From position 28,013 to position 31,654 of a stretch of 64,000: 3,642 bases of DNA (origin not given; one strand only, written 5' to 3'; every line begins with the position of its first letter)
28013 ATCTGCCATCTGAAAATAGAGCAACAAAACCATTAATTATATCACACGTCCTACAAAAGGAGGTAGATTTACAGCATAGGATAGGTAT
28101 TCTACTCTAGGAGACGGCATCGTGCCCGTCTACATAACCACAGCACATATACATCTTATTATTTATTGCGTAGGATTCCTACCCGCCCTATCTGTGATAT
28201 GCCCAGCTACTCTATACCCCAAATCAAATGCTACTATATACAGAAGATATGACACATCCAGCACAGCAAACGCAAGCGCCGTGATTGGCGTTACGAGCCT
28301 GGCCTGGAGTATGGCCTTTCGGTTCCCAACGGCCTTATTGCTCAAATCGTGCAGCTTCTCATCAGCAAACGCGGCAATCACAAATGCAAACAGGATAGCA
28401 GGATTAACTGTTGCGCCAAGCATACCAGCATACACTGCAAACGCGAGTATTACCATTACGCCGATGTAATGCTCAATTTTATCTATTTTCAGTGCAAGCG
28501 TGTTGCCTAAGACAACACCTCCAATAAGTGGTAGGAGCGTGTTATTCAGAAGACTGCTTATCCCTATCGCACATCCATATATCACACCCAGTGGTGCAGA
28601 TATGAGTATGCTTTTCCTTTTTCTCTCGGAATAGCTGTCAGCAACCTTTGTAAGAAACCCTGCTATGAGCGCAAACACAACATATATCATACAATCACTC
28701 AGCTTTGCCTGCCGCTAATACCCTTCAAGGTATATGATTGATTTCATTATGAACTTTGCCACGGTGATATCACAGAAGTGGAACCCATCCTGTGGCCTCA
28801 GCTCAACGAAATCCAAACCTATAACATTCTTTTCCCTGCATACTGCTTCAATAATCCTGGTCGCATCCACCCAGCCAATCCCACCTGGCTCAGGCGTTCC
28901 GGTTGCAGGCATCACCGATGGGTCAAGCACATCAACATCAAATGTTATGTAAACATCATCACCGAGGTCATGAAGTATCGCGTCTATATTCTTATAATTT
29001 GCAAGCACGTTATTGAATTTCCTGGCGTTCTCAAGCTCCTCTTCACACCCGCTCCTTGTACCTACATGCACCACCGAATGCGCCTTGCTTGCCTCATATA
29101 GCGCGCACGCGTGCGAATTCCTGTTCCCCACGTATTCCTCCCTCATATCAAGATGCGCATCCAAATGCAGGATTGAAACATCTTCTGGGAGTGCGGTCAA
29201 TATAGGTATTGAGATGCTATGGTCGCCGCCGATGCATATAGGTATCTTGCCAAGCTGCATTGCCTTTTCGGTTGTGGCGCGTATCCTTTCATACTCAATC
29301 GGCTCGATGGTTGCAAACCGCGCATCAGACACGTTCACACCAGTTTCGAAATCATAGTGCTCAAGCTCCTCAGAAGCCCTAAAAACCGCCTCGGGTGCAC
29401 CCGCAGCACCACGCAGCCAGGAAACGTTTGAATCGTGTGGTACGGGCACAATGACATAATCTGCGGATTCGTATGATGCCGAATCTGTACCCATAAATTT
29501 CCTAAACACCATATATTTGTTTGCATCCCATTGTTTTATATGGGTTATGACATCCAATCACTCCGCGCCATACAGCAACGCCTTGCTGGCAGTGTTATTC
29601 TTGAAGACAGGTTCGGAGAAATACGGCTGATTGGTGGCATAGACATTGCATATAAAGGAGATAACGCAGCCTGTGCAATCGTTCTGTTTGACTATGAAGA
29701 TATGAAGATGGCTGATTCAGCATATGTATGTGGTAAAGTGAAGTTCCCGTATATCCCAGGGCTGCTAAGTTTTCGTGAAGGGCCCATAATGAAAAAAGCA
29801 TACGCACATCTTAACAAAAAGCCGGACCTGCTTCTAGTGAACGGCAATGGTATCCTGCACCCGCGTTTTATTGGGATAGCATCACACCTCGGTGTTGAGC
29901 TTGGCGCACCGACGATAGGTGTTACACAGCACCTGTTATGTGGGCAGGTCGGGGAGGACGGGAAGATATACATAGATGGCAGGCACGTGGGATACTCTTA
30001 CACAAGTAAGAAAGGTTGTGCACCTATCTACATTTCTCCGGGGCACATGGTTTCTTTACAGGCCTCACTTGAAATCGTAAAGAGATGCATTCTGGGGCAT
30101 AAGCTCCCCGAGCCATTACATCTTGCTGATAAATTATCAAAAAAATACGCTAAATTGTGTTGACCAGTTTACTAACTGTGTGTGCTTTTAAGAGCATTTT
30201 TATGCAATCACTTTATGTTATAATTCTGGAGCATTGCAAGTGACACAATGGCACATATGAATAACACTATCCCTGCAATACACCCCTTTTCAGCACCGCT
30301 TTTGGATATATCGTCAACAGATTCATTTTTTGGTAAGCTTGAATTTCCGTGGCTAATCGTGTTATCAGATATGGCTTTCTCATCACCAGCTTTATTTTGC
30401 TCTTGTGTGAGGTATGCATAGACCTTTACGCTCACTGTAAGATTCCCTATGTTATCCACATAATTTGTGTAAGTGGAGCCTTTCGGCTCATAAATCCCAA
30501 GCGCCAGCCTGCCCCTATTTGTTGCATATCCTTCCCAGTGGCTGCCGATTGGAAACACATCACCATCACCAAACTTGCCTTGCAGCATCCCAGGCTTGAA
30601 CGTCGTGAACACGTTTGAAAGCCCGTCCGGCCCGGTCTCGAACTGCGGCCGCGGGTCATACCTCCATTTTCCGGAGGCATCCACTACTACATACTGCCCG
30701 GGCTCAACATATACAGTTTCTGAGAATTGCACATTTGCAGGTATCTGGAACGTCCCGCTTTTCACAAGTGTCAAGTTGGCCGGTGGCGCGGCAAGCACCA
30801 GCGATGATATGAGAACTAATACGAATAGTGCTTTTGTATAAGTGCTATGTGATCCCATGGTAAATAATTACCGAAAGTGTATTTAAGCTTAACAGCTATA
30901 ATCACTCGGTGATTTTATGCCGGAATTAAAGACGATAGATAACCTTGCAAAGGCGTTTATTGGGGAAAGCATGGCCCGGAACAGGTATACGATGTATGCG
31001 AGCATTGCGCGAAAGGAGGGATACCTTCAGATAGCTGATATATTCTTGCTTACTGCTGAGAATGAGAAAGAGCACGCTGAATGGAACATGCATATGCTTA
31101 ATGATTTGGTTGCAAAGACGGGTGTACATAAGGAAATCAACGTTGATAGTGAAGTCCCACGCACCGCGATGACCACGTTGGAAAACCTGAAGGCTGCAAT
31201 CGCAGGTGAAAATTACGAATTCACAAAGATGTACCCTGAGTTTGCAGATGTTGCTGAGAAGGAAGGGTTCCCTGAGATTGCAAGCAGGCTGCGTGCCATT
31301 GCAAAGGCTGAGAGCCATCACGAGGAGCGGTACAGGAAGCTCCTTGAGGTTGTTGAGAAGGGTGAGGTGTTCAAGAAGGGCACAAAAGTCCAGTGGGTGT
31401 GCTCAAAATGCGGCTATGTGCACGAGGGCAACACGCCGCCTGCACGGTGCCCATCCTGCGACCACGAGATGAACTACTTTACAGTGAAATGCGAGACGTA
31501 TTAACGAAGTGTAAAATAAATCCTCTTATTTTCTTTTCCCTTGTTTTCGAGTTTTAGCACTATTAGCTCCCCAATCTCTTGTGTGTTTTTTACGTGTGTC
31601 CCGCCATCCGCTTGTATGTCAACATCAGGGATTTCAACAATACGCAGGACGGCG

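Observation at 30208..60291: Recurrent C-terminal Cys-x-x-Gly + TM helix + basic tail on six exported proteins: a possible undescribed sorting or lipid-anchoring signal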

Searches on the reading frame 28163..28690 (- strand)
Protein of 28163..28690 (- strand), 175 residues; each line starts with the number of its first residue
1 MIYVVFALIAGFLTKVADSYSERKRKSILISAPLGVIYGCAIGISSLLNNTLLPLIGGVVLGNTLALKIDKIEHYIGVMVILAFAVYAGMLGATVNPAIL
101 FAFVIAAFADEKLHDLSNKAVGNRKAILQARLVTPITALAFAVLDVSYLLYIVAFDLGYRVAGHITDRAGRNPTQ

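Call 12: search_protein_families(library=pfam, max_evalue=0.01, proteins=[window:28163-28690:-])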
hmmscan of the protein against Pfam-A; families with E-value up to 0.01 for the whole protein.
window:28163-28690:- (175 aa): 0 families

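Call 29: search_protein_families(library=pfam, max_evalue=1, proteins=[window:28163-28690:-])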
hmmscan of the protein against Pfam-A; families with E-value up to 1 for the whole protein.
window:28163-28690:- (175 aa): 2 families
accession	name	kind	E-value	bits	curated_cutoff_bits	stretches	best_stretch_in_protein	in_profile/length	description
PF02659.21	Mntp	-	0.065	13.5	24.4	1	43-85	11-52/152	Putative manganese efflux pump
PF17505.7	DUF5437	-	0.2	12.1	27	1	99-115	6-22/60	Family of unknown function (DUF5437)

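Call 31: search_solved_structures(query=window:28163-28690:-, max_evalue=10)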
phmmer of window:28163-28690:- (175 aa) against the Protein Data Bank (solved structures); distinct sequences matched with E-value up to 10: 5.
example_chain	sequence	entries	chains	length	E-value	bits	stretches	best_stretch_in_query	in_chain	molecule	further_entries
8kde_G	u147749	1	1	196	0.78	13.1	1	88-134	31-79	Thylakoid enriched factor 14 (TEF14)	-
8bb8_A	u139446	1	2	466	1.5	12.2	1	29-81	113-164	Aldehyde dehydrogenase, dimeric NADP-preferring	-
9ig2_A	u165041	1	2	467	1.5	12.1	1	29-81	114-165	Aldehyde dehydrogenase, dimeric NADP-preferring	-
10pq_A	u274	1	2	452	1.8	11.9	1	26-84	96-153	Aldehyde dehydrogenase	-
9pxh_A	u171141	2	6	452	1.8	11.9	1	26-84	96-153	Aldehyde dehydrogenase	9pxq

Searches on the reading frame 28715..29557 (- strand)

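Call 29: search_protein_families(library=pfam, max_evalue=1, proteins=[window:28715-29557:-])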
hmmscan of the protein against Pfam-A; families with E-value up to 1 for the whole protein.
window:28715-29557:- (280 aa): 1 family
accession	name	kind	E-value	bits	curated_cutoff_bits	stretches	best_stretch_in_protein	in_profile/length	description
PF00491.26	Arginase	-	1.1e-55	189.6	22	1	33-259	2-261/280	Arginase family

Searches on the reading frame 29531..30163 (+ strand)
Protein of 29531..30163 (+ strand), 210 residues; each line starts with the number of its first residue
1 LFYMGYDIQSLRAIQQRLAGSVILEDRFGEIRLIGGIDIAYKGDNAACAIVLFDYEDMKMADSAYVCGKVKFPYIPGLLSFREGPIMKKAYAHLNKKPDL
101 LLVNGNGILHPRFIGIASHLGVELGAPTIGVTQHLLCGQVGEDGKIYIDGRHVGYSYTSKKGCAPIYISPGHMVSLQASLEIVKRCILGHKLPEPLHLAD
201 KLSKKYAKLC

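Call 29: search_protein_families(library=pfam, max_evalue=1, proteins=[window:29531-30163:+])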
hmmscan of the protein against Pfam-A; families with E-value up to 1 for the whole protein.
window:29531-30163:+ (210 aa): 1 family
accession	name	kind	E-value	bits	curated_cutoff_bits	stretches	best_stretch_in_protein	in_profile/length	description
PF04493.20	Endonuclease_5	-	1.3e-61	208.1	23.4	1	17-201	2-198/198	Endonuclease V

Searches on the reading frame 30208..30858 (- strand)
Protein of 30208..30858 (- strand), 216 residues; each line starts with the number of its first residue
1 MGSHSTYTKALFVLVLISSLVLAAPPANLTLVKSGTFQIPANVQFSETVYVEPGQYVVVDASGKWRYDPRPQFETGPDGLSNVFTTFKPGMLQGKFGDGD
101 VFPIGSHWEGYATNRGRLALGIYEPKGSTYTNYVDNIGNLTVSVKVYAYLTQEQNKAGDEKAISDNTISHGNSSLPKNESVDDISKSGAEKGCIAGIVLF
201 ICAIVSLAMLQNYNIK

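Call 4: search_protein_families(library=ncbifam, max_evalue=10, proteins=[window:30208-30858:-])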
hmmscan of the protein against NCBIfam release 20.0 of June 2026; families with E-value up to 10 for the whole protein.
window:30208-30858:- (216 aa): 0 families

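Call 5: search_protein_families(library=pfam, max_evalue=1, proteins=[window:30208-30858:-])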
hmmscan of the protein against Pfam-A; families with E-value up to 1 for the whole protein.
window:30208-30858:- (216 aa): 1 family
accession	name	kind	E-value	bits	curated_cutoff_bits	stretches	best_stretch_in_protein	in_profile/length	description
PF17961.7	Big_8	-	0.11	13.2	22.9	1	129-156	72-99/103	Bacterial Ig domain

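Call 66: find_homologous_proteins(query=window:30208-30858:-, max_evalue=0.01)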
Query window:30208-30858:- (216 aa): 6 proteins with E <= 0.01 among 633 candidates.
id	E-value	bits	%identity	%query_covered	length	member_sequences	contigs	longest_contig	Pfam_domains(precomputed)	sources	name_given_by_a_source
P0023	1.6e-140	484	100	100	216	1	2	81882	-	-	-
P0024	1.7e-87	310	68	93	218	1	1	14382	-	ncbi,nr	ncbi:MAG: hypothetical protein N3G76_02145 [Candidatus Micrarchaeota archaeon]|nr:hypothetical prote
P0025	3.9e-70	254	59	91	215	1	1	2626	-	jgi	jgi:hypothetical protein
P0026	7.5e-70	253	54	95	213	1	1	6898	-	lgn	-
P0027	1.5e-69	252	57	89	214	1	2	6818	-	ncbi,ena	-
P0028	2.7e-68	248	56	94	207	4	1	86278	-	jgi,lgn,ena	-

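Call 88: predict_structure(alignment_id=A7)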
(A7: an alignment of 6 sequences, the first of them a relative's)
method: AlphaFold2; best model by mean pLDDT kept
length: 216 residues; sequences in the alignment: 6
mean_pLDDT: 59.0   pTM: 0.50
mean pLDDT of the five models: 59.0, 57.7, 57.0, 56.3, 51.3
residues with pLDDT >= 90: 0; 70-90: 76; 50-70: 70; < 50: 70
segments of 3 or more residues with pLDDT < 50: 19-23, 68-77, 79-87, 152-192
pLDDT, mean of each block of 10 residues (from residue 1): 52 55 57 83 75 83 61 40 44 70 75 72 61 61 82 41 34 30 33 62 72 52
secondary structure, 60 per line:
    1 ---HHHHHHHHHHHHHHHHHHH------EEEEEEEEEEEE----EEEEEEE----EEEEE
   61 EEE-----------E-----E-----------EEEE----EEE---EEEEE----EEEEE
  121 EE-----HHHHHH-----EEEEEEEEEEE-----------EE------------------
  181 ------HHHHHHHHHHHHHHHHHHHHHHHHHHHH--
elements in order: H4-22 E29-40 E45-51 E56-63 E93-96 E101-103 E107-111 E116-122 H128-133 E139-149 H187-214

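Call 90: fold_search(model_id=the predicted structure, library=pdb)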
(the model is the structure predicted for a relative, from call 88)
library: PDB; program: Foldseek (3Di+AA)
matches with E <= 10: 967; with E <= 0.001: 2
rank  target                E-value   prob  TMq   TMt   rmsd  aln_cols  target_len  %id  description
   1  6ygq_A                7.9e-04  1.00  0.29  0.45   8.8       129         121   22  EclA N-terminal domain; PllA-like lectin (released 2021-04-07)
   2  6ygq_D                8.3e-04  1.00  0.29  0.47   8.7       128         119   23  EclA N-terminal domain; PllA-like lectin (released 2021-04-07)
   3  7rrm_A                1.5e-03  1.00  0.30  0.57   8.5       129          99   12  Structure of the human TMED1 (p24gamma1) Golgi dynamics Domain (released 2021-10-20)
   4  4dzg                  1.9e-03  1.00  0.28  0.49   9.9       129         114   12  Crystal structure of Aeromonas hydrophila PliG, a periplasmic lysozyme inhibitor of g-type lysozyme (released 2012-06-13)
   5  6ygq_B                2.3e-03  1.00  0.26  0.41   9.2       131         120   23  EclA N-terminal domain; PllA-like lectin (released 2021-04-07)
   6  5gu5                  3.1e-03  1.00  0.30  0.52   6.0       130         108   10  Crystal structure of p24gamma2 GOLD domain determined by sulfur-SAD (released 2017-01-25)
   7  5ofz_A                4.6e-03  1.00  0.30  0.49   7.9       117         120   23  PllA lectin, apo (released 2017-10-04)
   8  5odu_A                6.8e-03  1.00  0.30  0.49   8.0       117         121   22  PllA lectin, monosaccharide complex (released 2017-10-04)
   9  4dy5_B                8.1e-03  0.99  0.28  0.50   5.7       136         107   10  Crystal structure of Salmonella Typhimurium PliG, a periplasmic lysozyme inhibitor of g-type lysozyme (released 2012-06-13)
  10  4dxz                  9.5e-03  0.99  0.27  0.47   5.2       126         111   10  crystal structure of a PliG-Ec mutant, a periplasmic lysozyme inhibitor of g-type lysozyme from Escherichia coli (released 2012-06-20)
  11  4dy5_A                1.1e-02  0.99  0.29  0.49   4.7       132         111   10  Crystal structure of Salmonella Typhimurium PliG, a periplasmic lysozyme inhibitor of g-type lysozyme (released 2012-06-13)
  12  2vxj_B                1.2e-02  1.00  0.32  0.52   6.1       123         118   19  CRYSTAL STRUCTURE OF PA-IL LECTIN COMPLEXED WITH AGAL13BGAL14GLC AT 1.9 A RESOLUTION (released 2008-09-16)
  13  5azw_B                1.2e-02  0.99  0.26  0.51   4.5       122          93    7  Crystal structure of p24beta1 GOLD domain (released 2016-09-14)
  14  4dy5_C                1.4e-02  0.99  0.28  0.50   5.8       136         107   10  Crystal structure of Salmonella Typhimurium PliG, a periplasmic lysozyme inhibitor of g-type lysozyme (released 2012-06-13)
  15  9vzi_B                1.9e-02  0.77  0.20  0.31   9.9       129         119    7  Cyanopodophage Pan3 Needle (released 2025-11-26)
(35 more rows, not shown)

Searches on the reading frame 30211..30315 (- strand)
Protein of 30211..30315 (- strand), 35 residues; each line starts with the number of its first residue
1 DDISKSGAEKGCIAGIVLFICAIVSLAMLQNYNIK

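Call 6: search_protein_families(library=ncbifam, max_evalue=10, proteins=[window:30211-30315:-])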
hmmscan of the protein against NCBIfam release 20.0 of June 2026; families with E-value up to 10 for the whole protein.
seq(35 aa): 0 families

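Call 48: search_protein_representatives(alignment_id=A4)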
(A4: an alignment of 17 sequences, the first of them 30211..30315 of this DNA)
Query: 17 sequences, 32 profile positions. Proteins with E-value up to 0.001 (for the whole library): 5; up to 1e-10: 0; up to 1e-30: 0. The best 5 are listed.
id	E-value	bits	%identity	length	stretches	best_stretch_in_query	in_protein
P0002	4.5e-06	42.3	-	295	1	1-31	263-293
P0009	2.1e-05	40.1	-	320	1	2-31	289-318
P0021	3.2e-05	39.5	-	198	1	1-31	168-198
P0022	1.9e-04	37.1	-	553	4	7-26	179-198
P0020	2.8e-04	36.6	-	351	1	1-31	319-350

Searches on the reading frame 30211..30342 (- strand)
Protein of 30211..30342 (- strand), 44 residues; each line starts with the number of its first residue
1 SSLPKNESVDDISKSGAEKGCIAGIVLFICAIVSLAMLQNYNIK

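Call 55: find_homologous_proteins(query=A5, max_evalue=10)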
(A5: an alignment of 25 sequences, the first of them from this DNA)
Query A5 (25 sequences): 8000 candidates shared short words with the query, none scored E <= 10.

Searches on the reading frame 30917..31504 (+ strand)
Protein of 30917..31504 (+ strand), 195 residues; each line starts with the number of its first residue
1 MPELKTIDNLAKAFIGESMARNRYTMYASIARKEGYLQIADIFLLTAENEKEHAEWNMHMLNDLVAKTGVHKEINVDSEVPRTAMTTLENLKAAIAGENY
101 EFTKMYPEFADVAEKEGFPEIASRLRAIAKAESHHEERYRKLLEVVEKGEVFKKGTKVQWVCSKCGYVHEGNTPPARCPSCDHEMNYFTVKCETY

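Call 29: search_protein_families(library=pfam, max_evalue=1, proteins=[window:30917-31504:+])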
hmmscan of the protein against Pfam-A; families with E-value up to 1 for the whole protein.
window:30917-31504:+ (195 aa): 14 families
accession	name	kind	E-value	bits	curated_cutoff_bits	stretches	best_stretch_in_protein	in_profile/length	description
PF02915.23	Rubrerythrin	-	1.6e-34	119.6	22.8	1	8-143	1-137/137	Rubrerythrin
PF21349.2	RUBY_RBDX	-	1e-11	44.5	26.5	1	160-188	1-29/30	Rubrerythrin, rubredoxin-like domain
PF00210.30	Ferritin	-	1.5e-07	31.9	24.5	1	9-147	3-140/142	Ferritin-like domain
PF23458.2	DUF7130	-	0.00021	21.6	35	1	144-189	39-84/89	Domain of unknown function (DUF7130)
PF23470.1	Zn_ribbon_PF0610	-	0.0022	18.2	26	1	162-184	4-27/39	PF0610 rubredoxin-like zinc beta-ribbon domain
PF23455.1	DUF7129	-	0.0068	16.6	30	1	162-193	14-45/45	Domain of unknown function (DUF7129)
PF01155.25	HypA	-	0.023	15.1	28.9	1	133-185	38-96/112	Hydrogenase/urease nickel incorporation, metallochaperone, hypA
PF17207.9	MCM_OB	-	0.06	13.5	24.8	1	145-188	20-66/126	MCM OB domain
PF25208.1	DUF7838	-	0.11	12.9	28.5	1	155-167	29-41/55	Domain of unknown function (DUF7838)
PF14803.11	Zn_ribbon_Nudix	-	0.14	12.6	25.6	0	161-169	24-32/34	Nudix N-terminal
PF25641.1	Head_fiber_dimeric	-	0.23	11.7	30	1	153-173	28-48/61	Head fiber dimeric protein-like domain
PF07282.18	Cas12f1-like_TNB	-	0.28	11.8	26.3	1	162-186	31-51/60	Cas12f1-like, TNB domain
PF10058.14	Zn_ribbon_10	-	0.39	11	24.2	1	153-167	38-52/54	ER junction formation factor lunapark, zinc ribbon finger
PF13248.11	Zn_ribbon_3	-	0.51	10.3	27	0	161-168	18-25/26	zinc-ribbon domain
